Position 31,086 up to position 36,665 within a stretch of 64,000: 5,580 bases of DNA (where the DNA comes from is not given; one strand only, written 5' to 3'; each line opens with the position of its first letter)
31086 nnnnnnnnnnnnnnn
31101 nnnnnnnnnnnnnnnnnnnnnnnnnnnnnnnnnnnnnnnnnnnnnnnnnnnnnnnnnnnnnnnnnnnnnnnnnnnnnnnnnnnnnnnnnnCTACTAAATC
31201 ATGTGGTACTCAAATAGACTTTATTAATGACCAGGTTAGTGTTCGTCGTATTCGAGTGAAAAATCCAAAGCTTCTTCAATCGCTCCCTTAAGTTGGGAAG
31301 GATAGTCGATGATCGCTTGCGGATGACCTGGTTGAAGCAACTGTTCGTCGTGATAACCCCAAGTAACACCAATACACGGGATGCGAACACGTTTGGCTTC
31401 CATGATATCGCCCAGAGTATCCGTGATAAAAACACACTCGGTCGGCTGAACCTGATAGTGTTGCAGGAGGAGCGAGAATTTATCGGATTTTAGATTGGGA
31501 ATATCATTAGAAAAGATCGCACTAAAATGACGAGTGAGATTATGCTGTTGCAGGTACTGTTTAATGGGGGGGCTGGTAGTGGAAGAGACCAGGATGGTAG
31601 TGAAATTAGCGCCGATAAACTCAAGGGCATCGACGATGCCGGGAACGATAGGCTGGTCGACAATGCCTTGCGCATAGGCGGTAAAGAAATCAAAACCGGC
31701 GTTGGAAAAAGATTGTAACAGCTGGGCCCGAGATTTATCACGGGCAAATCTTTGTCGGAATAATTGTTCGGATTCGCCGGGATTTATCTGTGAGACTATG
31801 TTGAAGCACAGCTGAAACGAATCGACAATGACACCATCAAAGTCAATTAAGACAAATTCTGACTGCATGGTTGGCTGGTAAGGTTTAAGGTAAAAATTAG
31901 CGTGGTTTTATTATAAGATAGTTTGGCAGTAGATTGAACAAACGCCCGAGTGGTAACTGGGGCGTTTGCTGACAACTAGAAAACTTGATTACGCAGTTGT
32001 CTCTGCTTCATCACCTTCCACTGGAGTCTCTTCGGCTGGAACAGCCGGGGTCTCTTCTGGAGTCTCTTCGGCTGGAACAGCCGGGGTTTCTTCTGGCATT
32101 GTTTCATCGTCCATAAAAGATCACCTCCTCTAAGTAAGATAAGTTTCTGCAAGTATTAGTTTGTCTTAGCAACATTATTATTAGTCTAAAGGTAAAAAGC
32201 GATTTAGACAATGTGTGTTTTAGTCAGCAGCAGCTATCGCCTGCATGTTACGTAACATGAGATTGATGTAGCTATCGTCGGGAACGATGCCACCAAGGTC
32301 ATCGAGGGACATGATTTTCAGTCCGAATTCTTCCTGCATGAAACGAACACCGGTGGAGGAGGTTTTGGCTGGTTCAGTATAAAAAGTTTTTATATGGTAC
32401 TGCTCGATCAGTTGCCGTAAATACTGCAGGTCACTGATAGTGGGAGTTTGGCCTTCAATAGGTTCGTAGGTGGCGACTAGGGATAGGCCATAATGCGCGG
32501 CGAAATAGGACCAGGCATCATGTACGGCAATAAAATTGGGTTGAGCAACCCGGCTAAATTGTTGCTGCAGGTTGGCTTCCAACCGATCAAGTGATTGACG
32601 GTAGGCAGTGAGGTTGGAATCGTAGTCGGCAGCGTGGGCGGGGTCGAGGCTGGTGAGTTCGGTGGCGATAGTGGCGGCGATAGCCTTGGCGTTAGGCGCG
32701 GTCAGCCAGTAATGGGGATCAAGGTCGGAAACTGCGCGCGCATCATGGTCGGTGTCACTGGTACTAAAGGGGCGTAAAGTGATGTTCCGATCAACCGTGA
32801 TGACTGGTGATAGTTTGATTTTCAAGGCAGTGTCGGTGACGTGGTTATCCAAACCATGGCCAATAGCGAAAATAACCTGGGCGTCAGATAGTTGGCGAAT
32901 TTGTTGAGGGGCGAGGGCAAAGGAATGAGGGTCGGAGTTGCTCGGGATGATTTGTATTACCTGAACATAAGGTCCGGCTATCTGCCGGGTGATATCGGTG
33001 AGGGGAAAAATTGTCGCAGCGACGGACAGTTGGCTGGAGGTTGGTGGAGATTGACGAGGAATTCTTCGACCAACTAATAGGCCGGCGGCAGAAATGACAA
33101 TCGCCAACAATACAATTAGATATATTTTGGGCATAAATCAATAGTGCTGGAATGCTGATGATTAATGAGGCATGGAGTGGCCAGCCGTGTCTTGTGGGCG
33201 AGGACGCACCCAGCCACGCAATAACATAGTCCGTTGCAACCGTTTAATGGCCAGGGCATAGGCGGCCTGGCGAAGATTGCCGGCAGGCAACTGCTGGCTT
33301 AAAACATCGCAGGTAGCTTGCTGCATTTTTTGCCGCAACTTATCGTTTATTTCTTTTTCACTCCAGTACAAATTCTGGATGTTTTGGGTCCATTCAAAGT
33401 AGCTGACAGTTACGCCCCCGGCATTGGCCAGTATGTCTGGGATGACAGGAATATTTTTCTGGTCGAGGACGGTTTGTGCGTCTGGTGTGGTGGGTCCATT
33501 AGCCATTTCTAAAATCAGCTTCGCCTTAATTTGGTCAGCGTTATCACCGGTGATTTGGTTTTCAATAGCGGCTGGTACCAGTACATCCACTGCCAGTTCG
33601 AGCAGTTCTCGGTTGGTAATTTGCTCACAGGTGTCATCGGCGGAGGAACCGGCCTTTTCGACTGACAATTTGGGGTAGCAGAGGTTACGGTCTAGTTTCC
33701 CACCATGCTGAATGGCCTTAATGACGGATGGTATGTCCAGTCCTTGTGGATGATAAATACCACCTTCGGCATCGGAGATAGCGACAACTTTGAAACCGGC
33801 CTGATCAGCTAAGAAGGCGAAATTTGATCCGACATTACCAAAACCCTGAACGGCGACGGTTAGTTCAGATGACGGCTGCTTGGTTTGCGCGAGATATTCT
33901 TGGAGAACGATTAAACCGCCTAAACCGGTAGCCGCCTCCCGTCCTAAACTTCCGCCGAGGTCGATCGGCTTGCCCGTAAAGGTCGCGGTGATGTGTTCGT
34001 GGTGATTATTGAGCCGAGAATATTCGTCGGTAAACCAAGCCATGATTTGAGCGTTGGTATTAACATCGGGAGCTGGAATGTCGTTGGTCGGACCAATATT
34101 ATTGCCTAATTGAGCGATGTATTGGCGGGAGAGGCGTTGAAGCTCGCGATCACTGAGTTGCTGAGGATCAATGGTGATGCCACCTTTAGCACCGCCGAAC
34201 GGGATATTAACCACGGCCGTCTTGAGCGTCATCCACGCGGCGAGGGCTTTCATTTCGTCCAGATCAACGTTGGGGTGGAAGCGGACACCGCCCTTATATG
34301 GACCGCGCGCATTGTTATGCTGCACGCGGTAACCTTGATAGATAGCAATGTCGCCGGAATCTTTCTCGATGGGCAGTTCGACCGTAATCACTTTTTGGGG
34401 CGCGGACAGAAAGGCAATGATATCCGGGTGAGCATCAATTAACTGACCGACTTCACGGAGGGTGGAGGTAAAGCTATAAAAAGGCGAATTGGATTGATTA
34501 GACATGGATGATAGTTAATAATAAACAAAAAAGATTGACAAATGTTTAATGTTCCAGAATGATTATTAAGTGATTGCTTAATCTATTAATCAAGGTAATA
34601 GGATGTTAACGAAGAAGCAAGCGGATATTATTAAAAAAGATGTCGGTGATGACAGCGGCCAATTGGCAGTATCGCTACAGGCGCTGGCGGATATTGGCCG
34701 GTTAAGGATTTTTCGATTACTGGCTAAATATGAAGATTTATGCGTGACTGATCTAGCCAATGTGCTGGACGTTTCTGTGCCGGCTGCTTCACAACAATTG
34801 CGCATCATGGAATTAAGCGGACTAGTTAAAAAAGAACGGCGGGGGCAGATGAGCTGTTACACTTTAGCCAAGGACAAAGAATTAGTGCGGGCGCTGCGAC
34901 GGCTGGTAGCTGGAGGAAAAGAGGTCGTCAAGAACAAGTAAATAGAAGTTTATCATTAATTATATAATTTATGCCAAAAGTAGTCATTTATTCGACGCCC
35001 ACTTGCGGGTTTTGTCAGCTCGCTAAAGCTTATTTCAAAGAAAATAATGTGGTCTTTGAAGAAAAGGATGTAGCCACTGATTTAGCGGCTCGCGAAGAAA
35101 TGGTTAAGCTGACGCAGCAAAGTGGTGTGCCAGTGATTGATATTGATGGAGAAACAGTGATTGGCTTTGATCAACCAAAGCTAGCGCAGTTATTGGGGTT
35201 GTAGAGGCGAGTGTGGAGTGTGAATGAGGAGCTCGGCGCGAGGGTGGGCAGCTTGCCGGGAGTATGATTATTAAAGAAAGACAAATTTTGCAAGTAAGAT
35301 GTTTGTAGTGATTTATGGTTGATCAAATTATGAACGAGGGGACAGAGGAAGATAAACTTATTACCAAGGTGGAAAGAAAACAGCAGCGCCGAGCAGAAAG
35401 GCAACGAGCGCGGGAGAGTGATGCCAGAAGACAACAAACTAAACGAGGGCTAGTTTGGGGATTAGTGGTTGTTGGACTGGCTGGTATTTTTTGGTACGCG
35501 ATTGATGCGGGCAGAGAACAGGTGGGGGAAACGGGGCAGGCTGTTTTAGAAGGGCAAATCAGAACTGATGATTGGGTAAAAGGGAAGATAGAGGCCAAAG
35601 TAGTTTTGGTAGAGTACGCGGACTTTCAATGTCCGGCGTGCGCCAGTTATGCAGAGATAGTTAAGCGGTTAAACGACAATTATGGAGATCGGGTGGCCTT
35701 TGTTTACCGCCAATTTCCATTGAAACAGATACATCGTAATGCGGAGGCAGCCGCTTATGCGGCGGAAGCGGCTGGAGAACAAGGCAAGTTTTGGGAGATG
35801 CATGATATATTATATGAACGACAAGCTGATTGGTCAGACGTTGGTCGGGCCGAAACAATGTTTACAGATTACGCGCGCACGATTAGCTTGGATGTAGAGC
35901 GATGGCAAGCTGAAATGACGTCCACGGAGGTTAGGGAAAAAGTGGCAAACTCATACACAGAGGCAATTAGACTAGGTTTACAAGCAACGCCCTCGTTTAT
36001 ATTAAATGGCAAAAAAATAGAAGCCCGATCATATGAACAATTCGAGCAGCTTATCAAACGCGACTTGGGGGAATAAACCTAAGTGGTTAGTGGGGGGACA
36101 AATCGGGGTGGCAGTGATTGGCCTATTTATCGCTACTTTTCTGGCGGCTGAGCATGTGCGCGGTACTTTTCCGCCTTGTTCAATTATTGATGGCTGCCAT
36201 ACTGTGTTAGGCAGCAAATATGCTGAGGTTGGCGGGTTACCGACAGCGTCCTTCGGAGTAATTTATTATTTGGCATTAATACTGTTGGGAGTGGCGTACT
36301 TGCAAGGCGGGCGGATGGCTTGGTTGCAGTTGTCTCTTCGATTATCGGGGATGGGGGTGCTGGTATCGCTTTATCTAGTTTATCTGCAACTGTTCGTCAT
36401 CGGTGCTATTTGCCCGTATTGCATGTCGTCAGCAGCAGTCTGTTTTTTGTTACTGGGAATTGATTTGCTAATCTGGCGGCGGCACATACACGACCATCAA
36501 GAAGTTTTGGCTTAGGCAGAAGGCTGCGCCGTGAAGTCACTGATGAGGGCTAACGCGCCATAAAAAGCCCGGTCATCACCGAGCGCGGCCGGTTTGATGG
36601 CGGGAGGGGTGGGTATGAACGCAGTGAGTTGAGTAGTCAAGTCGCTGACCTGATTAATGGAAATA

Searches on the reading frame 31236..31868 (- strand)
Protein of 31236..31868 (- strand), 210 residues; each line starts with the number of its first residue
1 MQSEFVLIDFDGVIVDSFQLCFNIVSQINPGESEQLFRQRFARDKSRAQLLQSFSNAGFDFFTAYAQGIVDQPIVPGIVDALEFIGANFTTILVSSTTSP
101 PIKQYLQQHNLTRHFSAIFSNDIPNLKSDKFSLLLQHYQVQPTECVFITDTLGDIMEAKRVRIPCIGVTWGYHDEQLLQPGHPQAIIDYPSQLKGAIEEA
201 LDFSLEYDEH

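Call 37: search_protein_families(library=pfam, proteins=[window:31236-31868:-], max_evalue=0.001)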
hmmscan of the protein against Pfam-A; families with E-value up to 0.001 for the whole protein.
window:31236-31868:- (210 aa): 4 families
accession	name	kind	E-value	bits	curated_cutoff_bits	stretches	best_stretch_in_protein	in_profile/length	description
PF13419.12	HAD_2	-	9.2e-13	49.1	23.8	1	6-168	1-178/178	Haloacid dehalogenase-like hydrolase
PF00702.32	Hydrolase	-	8.9e-10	39.7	26.4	1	6-160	4-189/191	haloacid dehalogenase-like hydrolase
PF06888.18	Put_Phosphatase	-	3.9e-07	30.2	27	1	6-141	3-140/234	Putative Phosphatase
PF13242.12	Hydrolase_like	-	0.00054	20.3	22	0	133-188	12-70/75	HAD-hyrolase-like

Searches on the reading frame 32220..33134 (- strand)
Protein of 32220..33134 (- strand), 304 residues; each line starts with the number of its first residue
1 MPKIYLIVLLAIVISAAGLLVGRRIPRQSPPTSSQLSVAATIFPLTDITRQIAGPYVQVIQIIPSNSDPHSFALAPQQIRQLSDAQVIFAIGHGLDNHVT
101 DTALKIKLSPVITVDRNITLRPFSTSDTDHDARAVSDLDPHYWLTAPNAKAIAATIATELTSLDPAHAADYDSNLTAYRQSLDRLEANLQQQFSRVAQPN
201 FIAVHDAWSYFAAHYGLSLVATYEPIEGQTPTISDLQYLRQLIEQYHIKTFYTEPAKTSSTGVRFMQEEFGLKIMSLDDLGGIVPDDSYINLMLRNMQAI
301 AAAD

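Call 37: search_protein_families(library=pfam, proteins=[window:32220-33134:-], max_evalue=0.001)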
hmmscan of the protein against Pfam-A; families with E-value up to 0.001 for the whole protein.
window:32220-33134:- (304 aa): 1 family
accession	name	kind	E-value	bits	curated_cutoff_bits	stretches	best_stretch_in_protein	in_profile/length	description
PF01297.22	ZnuA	-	3.9e-62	210.5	29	1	38-303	1-263/263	Zinc-uptake complex component A periplasmic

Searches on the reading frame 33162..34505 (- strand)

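Call 39: search_protein_families(library=pfam, proteins=[window:33162-34505:-], max_evalue=0.001)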
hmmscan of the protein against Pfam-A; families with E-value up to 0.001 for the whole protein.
window:33162-34505:- (447 aa): 2 families
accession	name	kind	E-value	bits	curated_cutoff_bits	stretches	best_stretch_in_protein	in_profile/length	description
PF00208.27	ELFV_dehydrog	-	9.8e-73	245.2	23.4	1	184-431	1-241/241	Glutamate/Leucine/Phenylalanine/Valine dehydrogenase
PF02812.23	ELFV_dehydrog_N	-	7.2e-57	191.1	25.3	1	36-163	1-128/129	Glu/Leu/Phe/Val dehydrogenase, dimerisation domain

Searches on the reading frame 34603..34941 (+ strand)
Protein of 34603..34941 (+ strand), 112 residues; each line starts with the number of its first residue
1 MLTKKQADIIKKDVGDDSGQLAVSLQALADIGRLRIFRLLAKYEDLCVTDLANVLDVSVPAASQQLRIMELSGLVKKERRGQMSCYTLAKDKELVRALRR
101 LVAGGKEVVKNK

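Call 43: search_protein_families(library=pfam, proteins=[window:34603-34941:+], max_evalue=0.001)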
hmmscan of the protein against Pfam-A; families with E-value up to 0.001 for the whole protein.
window:34603-34941:+ (112 aa): 5 families
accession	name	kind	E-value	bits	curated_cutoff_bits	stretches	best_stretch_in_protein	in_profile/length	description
PF01022.26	HTH_5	-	1.3e-11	44.6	22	1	32-77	3-47/47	Bacterial regulatory protein, arsR family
PF12840.13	HTH_20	-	2.6e-08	34.1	27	1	33-77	6-50/51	Helix-turn-helix domain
PF01047.28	MarR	-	4.2e-05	23.8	24.6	1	33-79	5-51/59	MarR family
PF13412.12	HTH_24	-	8.2e-05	22.5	21.9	1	34-76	6-48/48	Winged helix-turn-helix DNA-binding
PF12802.13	MarR_2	-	0.00035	21.1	27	1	34-79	8-54/61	MarR family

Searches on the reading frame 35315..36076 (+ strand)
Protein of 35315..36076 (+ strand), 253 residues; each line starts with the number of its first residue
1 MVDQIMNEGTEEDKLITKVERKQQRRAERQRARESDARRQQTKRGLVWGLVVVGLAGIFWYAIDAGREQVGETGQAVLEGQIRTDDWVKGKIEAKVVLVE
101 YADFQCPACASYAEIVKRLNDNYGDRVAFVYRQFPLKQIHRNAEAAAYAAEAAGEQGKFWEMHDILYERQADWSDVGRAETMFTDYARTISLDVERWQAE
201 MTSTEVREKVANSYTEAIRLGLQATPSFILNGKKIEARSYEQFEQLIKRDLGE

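Call 39: search_protein_families(library=pfam, proteins=[window:35315-36076:+], max_evalue=0.001)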
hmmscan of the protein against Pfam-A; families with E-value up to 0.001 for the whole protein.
window:35315-36076:+ (253 aa): 2 families
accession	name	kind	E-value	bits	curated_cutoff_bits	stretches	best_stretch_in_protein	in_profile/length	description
PF13462.12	Thioredoxin_4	-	9.1e-28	97.9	23.2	1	86-248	5-164/165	Thioredoxin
PF01323.26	DSBA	-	3.8e-13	50.1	25.6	1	98-247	2-190/191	DSBA-like thioredoxin domain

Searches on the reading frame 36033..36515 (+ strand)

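Call 39: search_protein_families(library=pfam, proteins=[window:36033-36515:+], max_evalue=0.001)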
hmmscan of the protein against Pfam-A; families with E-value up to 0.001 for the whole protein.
window:36033-36515:+ (160 aa): 1 family
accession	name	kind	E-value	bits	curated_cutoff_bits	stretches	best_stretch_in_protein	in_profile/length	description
PF07884.19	VKOR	-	1.7e-25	90.1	27.5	1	25-142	5-131/134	Vitamin K epoxide reductase family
